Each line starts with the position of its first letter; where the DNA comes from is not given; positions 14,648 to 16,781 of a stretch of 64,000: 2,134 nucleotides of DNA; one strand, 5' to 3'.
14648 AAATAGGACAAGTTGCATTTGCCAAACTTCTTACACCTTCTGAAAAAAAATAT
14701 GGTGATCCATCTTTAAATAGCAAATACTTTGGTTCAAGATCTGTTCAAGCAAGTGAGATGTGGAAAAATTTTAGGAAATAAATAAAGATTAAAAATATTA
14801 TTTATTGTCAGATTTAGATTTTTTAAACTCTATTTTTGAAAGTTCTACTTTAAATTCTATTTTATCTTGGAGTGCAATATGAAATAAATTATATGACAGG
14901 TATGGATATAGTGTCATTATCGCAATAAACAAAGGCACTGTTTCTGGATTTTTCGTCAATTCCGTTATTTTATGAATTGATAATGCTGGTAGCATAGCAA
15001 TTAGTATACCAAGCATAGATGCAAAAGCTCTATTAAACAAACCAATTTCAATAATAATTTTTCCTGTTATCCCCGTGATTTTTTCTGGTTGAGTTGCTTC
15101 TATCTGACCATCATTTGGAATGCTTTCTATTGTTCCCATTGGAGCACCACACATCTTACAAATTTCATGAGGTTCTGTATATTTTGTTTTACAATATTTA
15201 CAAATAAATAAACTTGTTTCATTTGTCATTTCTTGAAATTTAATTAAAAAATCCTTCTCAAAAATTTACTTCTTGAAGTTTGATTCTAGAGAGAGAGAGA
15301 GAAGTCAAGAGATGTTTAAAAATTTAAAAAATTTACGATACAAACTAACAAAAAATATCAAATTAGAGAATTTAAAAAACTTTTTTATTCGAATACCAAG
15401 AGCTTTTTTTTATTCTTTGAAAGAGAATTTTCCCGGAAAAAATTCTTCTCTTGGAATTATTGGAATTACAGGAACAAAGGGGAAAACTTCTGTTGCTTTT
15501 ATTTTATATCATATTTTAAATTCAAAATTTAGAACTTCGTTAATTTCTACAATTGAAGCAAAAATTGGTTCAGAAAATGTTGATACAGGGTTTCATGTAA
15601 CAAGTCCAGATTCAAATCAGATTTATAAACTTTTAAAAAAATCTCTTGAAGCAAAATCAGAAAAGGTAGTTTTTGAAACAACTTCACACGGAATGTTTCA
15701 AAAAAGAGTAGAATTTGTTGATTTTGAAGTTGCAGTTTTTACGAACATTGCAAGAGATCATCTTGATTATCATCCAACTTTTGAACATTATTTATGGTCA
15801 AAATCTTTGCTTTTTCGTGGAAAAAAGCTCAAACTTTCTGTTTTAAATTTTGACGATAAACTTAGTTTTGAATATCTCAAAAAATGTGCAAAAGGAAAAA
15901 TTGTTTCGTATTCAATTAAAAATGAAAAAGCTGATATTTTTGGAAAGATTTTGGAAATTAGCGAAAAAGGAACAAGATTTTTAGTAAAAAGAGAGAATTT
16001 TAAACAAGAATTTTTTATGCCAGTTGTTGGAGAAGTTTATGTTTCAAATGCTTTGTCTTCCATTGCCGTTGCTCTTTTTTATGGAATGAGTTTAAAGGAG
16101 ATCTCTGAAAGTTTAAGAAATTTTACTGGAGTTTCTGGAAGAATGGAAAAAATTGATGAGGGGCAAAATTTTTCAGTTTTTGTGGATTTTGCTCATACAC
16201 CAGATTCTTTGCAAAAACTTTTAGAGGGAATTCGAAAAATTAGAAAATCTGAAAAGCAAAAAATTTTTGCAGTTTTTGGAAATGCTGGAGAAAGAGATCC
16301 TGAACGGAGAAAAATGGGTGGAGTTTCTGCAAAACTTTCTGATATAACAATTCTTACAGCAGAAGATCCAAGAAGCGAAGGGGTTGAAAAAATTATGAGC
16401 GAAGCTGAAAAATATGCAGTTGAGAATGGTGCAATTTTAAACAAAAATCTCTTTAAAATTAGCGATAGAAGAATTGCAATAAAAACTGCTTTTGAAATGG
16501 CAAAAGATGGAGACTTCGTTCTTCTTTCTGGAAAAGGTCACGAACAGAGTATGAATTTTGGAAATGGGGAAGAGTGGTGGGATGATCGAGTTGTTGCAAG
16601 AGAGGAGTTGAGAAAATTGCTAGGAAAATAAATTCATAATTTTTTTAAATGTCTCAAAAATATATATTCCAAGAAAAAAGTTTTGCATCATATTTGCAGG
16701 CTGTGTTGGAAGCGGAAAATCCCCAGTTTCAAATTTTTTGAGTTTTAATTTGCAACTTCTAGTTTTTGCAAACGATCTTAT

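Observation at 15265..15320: Recurring promoter/leader element, copy C, driving a zinc-ribbon membrane protein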

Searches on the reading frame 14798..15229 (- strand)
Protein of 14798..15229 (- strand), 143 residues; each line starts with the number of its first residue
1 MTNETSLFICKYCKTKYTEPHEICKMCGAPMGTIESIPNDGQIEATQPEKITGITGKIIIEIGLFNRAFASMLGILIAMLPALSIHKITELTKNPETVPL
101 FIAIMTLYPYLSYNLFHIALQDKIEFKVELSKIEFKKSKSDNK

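Call 10: search_protein_families(library=pfam, proteins=[window:14798-15229:-], max_evalue=0.01)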
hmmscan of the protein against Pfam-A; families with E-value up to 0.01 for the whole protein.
window:14798-15229:- (143 aa): 0 families

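Call 11: find_encoding_contigs(protein=window:14798-15229:-, flank=3000, max_places=6)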
Protein window:14798-15229:- (143 aa): 2 contigs read that carry it; 1 place shown.
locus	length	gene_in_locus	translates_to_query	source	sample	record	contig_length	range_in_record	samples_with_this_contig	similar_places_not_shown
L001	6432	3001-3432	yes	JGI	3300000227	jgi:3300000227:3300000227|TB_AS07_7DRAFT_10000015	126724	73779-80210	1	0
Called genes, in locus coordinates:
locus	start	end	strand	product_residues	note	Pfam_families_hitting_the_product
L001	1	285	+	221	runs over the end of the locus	PF02163:Peptidase_M50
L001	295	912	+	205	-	PF02224:Cytidylate_kin (faint), PF13189:Cytidylate_kin2, PF13238:AAA_18 (weak)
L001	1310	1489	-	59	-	-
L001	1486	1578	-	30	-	-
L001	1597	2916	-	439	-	PF08245:Mur_ligase_M, PF02875:Mur_ligase_C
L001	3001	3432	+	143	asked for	-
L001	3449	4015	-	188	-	PF22769:DCD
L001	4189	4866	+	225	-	PF01145:Band_7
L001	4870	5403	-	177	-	-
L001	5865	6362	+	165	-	-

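Call 50: find_homologous_proteins(query=window:14798-15229:-, max_evalue=0.001)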
Query window:14798-15229:- (143 aa): 1 proteins with E <= 0.001 among 3 candidates.
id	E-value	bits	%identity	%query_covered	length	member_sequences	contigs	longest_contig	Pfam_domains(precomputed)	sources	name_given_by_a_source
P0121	6.9e-89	313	100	100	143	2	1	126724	-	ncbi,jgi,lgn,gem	-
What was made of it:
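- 14798..15229 (-): Gene driven by copy C: a 143-aa ORFan with an N-terminal CxxC-x11-CxxC zinc knuckle pair and a hydrophobic membrane region from about residue 58 to 88. It is the only member of its cluster among 5.8e9 proteins (call 50).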

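Call 63: search_protein_representatives(protein=window:14798-15229:-)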
Query: 143 residues. Proteins with E-value up to 0.001 (for the whole library): 4; up to 1e-10: 2; up to 1e-30: 1. The best 4 are listed.
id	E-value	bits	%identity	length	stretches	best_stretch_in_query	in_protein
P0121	2.2e-89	312.5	100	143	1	1-143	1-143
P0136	1.5e-18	83.2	35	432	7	3-51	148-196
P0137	1.5e-06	44.3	31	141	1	1-142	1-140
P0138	4.5e-06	42.8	44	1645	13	3-23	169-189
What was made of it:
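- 14798..15229 (-): A search of 1.8e9 representatives found one full-length relative at 31% identity (call 63).
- Tried and rejected: The zinc-ribbon protein has no homologues by word search (call 50) and one weak full-length relative by full HMMER search (call 63).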

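Call 70: search_protein_families(library=pfam, proteins=[window:14801-15229:-], max_evalue=5)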
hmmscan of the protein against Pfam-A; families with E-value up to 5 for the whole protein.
seq(143 aa): 2 families
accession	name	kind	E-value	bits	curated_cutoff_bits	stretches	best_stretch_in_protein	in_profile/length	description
PF18912.6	DZR_2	-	0.016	15.5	27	1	6-33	20-48/56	Double zinc ribbon domain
PF12773.13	DZR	-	0.094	13.3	27.3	1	10-29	15-32/45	Double zinc ribbon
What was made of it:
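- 14798..15229 (-): Pfam gives only sub-threshold DZR hits (call 70).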

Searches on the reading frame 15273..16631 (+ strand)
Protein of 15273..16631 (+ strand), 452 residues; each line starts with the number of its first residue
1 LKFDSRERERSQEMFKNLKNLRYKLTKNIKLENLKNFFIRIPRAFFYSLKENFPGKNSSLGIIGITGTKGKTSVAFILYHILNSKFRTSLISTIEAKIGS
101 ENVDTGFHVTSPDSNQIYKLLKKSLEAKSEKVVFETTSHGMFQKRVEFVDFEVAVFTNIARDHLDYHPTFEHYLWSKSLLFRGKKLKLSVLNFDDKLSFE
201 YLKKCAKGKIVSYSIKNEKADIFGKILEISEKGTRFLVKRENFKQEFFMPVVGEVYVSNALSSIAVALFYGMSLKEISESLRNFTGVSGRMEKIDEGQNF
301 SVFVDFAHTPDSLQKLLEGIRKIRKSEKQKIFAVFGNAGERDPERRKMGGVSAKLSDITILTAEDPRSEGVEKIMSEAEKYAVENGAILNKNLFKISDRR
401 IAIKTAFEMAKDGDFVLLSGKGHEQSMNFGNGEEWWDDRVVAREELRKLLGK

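Call 10: search_protein_families(library=pfam, proteins=[window:15312-16631:+], max_evalue=0.01)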
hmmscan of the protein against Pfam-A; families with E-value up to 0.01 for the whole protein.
window:15312-16631:+ (439 aa): 3 families
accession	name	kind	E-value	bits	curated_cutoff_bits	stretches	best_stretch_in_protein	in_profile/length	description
PF08245.18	Mur_ligase_M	-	3.1e-44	151.8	24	1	52-254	1-200/200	Mur ligase middle domain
PF02875.26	Mur_ligase_C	-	2.1e-26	93.7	28.4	1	276-409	1-127/127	Mur ligase, glutamate ligase domain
PF07080.17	DUF1348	-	0.0086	16.4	22.1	0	365-401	55-91/130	Protein of unknown function (DUF1348)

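Call 18: find_homologous_proteins(query=window:15312-16631:+, max_evalue=1e-30)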
Query window:15312-16631:+ (439 aa): 5620 proteins with E <= 1e-30 among 8000 candidates; the best 120 are listed.
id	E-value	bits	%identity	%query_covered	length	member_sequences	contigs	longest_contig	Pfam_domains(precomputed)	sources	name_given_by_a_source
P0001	1.1e-283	958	100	100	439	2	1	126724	PF02875.27,PF08245.19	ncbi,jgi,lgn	-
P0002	6.7e-234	794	77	100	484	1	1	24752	PF02875.27,PF08245.19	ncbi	ncbi:MAG: UDP-N-acetylmuramoyl-L-alanyl-D-glutamate--2,6-diaminopimelate ligase [Patescibacteria gro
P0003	1.5e-167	576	63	98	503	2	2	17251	PF02875.27,PF08245.19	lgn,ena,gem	-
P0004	7.5e-96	340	45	92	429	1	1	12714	PF02875.27,PF08245.19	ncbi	-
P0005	1.1e-94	336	46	91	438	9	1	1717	PF02875.27,PF08245.19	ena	-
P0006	1.5e-92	329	41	98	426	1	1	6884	PF00107.33,PF02875.27,PF08245.19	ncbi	-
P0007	4.3e-92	327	43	97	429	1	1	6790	PF02875.27,PF08245.19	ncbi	-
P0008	8.9e-92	326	42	95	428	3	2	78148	PF02875.27,PF08245.19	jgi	jgi:UDP-N-acetylmuramoyl-L-alanyl-D-glutamate--2,6-diaminopimelate ligase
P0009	6.1e-91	323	43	94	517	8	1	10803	PF02875.27,PF08245.19,PF01225.31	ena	-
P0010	1.0e-89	319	46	93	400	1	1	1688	PF02875.27,PF08245.19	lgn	-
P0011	1.4e-89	319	43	95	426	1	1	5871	PF02875.27,PF08245.19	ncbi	-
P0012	1.9e-89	319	42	84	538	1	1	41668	PF02875.27,PF08245.19,PF01225.31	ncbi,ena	-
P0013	5.5e-89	317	42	95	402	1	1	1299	PF02875.27,PF08245.19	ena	-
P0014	5.9e-89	317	43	93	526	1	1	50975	PF02875.27,PF08245.19,PF01225.31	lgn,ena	-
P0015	8.1e-89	316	42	95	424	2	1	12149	PF02875.27,PF08245.19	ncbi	-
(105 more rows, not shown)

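Call 19: find_encoding_contigs(protein=P0002, flank=6000, max_places=3)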
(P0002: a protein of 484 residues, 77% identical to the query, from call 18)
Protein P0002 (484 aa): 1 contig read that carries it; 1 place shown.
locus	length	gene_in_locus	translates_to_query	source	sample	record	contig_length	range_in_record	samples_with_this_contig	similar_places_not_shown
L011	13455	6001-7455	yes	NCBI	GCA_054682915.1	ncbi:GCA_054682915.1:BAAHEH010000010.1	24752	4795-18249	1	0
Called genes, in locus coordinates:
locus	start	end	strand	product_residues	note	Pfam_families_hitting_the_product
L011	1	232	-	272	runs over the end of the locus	PF01555:N6_N4_Mtase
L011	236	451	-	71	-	PF13560:HTH_31, PF12844:HTH_19, PF01381:HTH_3, PF13443:HTH_26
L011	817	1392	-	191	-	-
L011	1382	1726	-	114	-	-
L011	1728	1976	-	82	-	-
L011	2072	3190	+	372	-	PF02646:RmuC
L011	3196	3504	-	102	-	-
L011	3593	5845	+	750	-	-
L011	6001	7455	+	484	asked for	PF08245:Mur_ligase_M, PF02875:Mur_ligase_C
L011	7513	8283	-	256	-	PF00557:Peptidase_M24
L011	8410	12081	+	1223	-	PF00133:tRNA-synt_1, PF09334:tRNA-synt_1g, PF01725:Ham1p_like, PF13603:tRNA-synt_1_2, PF00133:tRNA-synt_1 (weak), PF14907:NTP_transf_5 (weak), PF00133:tRNA-synt_1, PF08264:Anticodon_1, +2 more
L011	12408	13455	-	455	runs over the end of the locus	PF28494:GlyRS_ins_1 (faint), PF00587:tRNA-synt_2b, PF03129:HGTP_anticodon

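Call 20: find_encoding_contigs(protein=P0003, flank=6000, max_places=3)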
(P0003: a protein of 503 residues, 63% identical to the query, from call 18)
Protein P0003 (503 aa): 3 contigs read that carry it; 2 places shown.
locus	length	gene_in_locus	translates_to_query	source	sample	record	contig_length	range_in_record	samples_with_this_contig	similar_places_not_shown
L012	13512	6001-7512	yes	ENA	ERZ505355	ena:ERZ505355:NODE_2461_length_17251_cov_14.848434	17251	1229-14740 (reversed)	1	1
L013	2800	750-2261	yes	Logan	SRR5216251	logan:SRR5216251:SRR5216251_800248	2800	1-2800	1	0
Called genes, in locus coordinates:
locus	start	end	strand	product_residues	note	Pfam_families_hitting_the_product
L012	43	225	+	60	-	-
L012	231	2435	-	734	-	PF00580:UvrD-helicase, PF13086:AAA_11 (faint), PF13245:AAA_19, PF13604:AAA_30 (faint), PF01443:Viral_helicase1 (faint), PF13361:UvrD_C, PF13538:UvrD_C_2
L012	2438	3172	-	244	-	PF13462:Thioredoxin_4, PF01323:DSBA (weak)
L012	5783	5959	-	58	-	-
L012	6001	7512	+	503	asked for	PF08245:Mur_ligase_M, PF02875:Mur_ligase_C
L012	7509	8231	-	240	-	PF00535:Glycos_transf_2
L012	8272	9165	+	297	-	PF00561:Abhydrolase_1, PF10230:LIDHydrolase (weak), PF12146:Hydrolase_4, PF12697:Abhydrolase_6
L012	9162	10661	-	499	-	-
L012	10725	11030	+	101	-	-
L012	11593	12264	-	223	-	PF00578:AhpC-TSA, PF08534:Redoxin, PF10417:1-cysPrx_C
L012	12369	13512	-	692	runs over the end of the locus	PF00009:GTP_EFTU, PF03144:GTP_EFTU_D2, PF22042:EF-G_D2, PF14492:EFG_III, PF16658:RF3_C (faint), PF03764:EFG_IV, PF00679:EFG_C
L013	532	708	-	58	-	-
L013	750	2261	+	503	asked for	PF08245:Mur_ligase_M, PF02875:Mur_ligase_C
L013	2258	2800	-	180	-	?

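Call 66: find_encoding_contigs(protein=window:15273-16631:+, flank=1500, max_places=10)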
Protein window:15273-16631:+ (452 aa): no gene with exactly this product is on record in the collection.

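Call 80: find_encoding_contigs(protein=P0001, flank=1200, max_places=10)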
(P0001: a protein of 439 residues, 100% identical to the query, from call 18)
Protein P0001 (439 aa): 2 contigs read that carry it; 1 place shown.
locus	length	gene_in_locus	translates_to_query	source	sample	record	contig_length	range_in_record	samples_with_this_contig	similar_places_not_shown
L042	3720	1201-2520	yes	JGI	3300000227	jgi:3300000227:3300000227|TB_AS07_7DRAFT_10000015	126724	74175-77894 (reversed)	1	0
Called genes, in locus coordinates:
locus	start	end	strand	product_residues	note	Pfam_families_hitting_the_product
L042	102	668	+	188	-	PF22769:DCD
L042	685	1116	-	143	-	-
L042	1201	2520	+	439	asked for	PF08245:Mur_ligase_M, PF02875:Mur_ligase_C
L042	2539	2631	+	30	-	-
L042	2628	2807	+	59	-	-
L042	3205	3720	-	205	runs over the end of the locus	PF02224:Cytidylate_kin (faint), PF13189:Cytidylate_kin2, PF13238:AAA_18 (weak)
